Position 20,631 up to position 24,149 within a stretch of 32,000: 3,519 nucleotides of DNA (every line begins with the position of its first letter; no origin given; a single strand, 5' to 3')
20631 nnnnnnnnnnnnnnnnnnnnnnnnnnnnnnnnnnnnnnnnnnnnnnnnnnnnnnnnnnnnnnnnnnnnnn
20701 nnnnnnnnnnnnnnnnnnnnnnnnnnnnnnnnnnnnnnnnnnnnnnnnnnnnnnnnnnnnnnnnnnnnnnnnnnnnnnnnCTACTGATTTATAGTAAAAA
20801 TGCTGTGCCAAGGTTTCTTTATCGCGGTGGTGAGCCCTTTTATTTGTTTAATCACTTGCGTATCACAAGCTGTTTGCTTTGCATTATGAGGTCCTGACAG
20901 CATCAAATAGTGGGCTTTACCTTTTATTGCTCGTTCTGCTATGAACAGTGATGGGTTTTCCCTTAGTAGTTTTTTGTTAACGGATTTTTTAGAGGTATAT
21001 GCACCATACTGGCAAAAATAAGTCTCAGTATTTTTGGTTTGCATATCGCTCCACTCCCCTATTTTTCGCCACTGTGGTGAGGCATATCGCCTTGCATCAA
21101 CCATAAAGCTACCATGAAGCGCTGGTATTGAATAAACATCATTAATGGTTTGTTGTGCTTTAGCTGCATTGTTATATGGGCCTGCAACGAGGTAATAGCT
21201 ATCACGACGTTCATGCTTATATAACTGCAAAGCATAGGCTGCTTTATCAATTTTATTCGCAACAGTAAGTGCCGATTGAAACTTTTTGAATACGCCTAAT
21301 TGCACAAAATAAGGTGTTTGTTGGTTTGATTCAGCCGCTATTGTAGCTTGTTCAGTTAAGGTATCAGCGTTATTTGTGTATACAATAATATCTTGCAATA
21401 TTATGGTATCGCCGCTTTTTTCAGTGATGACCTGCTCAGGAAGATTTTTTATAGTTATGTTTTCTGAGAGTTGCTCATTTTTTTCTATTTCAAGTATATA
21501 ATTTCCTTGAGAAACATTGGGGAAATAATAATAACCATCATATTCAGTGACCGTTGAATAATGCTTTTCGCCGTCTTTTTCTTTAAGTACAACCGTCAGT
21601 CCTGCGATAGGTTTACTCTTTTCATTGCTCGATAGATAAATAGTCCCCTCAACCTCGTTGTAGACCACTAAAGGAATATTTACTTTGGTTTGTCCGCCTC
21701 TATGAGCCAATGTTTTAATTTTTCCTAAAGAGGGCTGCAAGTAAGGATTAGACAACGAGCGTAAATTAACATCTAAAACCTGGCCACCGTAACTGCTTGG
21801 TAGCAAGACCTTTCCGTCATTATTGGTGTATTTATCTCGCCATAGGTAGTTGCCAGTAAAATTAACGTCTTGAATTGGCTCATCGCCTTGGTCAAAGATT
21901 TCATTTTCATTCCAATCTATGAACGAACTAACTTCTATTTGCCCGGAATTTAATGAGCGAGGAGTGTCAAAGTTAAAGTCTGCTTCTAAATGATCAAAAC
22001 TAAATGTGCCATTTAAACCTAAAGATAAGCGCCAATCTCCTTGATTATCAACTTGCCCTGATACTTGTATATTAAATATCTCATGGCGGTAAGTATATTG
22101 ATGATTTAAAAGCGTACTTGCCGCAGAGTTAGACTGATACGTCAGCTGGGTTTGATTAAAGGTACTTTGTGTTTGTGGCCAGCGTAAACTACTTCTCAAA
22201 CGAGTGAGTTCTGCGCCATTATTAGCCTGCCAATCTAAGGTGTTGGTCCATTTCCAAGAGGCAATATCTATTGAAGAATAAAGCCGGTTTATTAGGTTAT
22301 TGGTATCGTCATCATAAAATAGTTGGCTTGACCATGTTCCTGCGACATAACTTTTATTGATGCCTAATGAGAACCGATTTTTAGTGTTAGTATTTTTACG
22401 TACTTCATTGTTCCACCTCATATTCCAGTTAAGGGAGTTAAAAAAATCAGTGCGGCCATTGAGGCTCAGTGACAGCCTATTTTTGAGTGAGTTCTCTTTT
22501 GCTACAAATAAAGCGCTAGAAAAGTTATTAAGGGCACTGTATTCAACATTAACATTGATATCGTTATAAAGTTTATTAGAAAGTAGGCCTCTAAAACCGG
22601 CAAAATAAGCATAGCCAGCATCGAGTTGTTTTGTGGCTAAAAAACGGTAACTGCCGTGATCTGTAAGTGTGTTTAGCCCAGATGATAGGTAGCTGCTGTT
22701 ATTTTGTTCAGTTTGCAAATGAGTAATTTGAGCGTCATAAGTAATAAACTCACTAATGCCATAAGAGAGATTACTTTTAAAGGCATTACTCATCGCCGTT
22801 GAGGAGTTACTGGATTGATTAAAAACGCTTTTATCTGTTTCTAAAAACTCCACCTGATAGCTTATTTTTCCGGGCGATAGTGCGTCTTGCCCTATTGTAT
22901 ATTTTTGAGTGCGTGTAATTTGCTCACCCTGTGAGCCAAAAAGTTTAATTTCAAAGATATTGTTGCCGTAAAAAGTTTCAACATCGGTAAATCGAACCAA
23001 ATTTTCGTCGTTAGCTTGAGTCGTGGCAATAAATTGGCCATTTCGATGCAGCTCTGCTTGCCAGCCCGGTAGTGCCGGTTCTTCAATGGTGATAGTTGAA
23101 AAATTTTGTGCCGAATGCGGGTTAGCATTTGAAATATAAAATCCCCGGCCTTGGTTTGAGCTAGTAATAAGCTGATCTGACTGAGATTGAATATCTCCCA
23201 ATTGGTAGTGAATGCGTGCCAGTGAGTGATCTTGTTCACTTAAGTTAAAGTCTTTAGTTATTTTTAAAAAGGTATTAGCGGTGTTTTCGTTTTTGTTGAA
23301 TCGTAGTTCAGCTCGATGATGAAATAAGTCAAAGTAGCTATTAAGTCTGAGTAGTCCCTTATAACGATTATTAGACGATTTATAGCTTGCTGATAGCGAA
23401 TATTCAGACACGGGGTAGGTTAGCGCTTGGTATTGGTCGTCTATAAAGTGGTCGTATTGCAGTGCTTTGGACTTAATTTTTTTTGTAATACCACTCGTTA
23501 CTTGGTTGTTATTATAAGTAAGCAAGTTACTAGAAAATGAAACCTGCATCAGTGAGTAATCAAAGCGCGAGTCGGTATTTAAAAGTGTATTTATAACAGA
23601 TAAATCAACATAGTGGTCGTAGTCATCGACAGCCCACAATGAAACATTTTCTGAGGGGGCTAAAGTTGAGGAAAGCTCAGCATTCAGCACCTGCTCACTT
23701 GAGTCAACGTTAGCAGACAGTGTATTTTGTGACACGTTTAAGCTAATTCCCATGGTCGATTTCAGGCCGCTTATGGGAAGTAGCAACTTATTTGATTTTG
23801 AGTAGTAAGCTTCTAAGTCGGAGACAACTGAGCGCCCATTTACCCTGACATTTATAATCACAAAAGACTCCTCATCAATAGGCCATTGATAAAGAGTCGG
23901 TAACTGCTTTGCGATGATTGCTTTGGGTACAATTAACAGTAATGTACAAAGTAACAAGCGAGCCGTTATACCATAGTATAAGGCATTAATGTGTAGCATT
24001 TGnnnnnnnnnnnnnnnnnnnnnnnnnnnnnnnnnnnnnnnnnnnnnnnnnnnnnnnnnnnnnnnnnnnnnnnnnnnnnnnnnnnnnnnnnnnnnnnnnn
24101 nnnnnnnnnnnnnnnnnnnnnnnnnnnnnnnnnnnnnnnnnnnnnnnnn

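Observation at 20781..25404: Non-canonical chaperone-usher-like operon whose usher candidate carries peptidoglycan-binding SPOR repeats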

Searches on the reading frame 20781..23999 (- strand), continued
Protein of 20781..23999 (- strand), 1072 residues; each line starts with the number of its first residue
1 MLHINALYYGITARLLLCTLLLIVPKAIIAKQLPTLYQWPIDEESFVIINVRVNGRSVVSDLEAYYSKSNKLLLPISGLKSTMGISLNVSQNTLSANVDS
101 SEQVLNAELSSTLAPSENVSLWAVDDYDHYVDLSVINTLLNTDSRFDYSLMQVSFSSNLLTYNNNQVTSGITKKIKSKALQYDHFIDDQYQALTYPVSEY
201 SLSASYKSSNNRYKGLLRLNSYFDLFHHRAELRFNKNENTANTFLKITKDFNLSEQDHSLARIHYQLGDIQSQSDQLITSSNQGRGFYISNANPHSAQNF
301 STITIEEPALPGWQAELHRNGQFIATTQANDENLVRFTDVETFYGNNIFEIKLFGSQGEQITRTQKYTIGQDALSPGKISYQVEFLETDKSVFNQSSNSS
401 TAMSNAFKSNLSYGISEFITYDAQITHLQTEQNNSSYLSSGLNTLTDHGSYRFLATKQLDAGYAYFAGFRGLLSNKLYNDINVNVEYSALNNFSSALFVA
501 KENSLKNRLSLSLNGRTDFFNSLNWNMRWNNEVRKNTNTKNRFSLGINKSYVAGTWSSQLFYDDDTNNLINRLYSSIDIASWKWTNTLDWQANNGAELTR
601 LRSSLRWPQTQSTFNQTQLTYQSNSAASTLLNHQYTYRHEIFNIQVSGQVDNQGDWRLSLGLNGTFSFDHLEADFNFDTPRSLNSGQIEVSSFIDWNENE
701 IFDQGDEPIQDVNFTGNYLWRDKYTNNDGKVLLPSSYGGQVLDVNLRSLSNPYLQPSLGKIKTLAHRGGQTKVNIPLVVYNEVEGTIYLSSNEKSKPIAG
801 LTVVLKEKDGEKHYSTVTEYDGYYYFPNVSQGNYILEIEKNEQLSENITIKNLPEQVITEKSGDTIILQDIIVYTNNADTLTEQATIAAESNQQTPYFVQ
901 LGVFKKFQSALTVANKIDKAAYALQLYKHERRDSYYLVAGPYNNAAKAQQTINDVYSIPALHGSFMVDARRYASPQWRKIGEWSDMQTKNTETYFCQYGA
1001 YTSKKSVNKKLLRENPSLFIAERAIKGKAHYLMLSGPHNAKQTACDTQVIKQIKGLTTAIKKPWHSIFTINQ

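Call 52: search_protein_families(library=pfam, proteins=[L003:1-780:+, L003:4183-5103:+, L003:788-4186:+], max_evalue=0.1)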
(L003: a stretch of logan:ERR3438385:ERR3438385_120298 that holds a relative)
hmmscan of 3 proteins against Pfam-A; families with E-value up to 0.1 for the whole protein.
L003:1-780:+ (259 aa): 5 families
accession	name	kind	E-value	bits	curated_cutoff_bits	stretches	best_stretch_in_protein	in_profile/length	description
PF00345.26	PapD_N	-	6.1e-07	29.9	23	1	5-119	2-102/126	Pili and flagellar-assembly chaperone, PapD N-terminal domain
PF24816.2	Ig_CFAP65__9th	-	0.0008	19.9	24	1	17-86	69-141/170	Cilia- and flagella-associated protein 65-like, Ig-like domain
PF06280.18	fn3_5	-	0.0015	19.6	27.6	1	19-95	10-86/112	Fn3-like domain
PF06030.18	WxLIP_PGBD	-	0.017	15.6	27.3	1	23-97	33-112/121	WxL Interacting Protein, peptidoglycan binding domain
PF22680.2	Glyco_hydro_123_N_2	-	0.063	13.6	27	1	32-104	65-140/142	Glycoside hydrolase 123 N-terminal domain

L003:4183-5103:+ (306 aa): 1 family
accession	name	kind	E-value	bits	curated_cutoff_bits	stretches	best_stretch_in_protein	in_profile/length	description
PF14352.11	DUF4402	-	2.3e-33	116.1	25.2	2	180-305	2-129/129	Domain of unknown function (DUF4402)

L003:788-4186:+ (1132 aa): 2 families
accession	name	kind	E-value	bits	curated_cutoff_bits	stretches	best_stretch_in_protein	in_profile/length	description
PF13620.12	CarboxypepD_reg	-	0.00022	21.9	32.3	1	819-882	13-81/82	Carboxypeptidase regulatory-like domain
PF17210.9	SdrD_B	-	0.0019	18.8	29.7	1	820-862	24-66/112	SdrD B-like domain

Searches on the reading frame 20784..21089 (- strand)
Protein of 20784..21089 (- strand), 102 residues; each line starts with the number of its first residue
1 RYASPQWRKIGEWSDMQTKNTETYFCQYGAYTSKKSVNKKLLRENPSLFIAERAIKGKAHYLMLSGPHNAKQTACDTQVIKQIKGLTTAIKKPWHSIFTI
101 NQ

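Call 85: search_protein_families(library=pfam, proteins=[window:20784-21089:-], max_evalue=10)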
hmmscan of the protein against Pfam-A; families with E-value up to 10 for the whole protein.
window:20784-21089:- (102 aa): 1 family
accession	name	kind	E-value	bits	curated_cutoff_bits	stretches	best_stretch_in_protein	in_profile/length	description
PF13935.11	Ead_Ea22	-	0.21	12.6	27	1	37-79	3-41/139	Ead/Ea22-like protein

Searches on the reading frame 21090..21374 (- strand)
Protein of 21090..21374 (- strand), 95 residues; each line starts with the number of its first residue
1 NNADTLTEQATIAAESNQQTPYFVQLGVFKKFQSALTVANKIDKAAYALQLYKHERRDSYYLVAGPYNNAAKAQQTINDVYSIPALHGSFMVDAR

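Call 85: search_protein_families(library=pfam, proteins=[window:21090-21374:-], max_evalue=10)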
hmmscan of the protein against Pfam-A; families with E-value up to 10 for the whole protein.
window:21090-21374:- (95 aa): 2 families
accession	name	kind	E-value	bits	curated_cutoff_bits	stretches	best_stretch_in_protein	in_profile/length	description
PF05036.18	SPOR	-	1.3e-06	29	21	1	19-78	2-62/76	SPOR domain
PF05389.17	MecA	-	1e-05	25.7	22.5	1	3-83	113-187/221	Negative regulator of genetic competence (MecA)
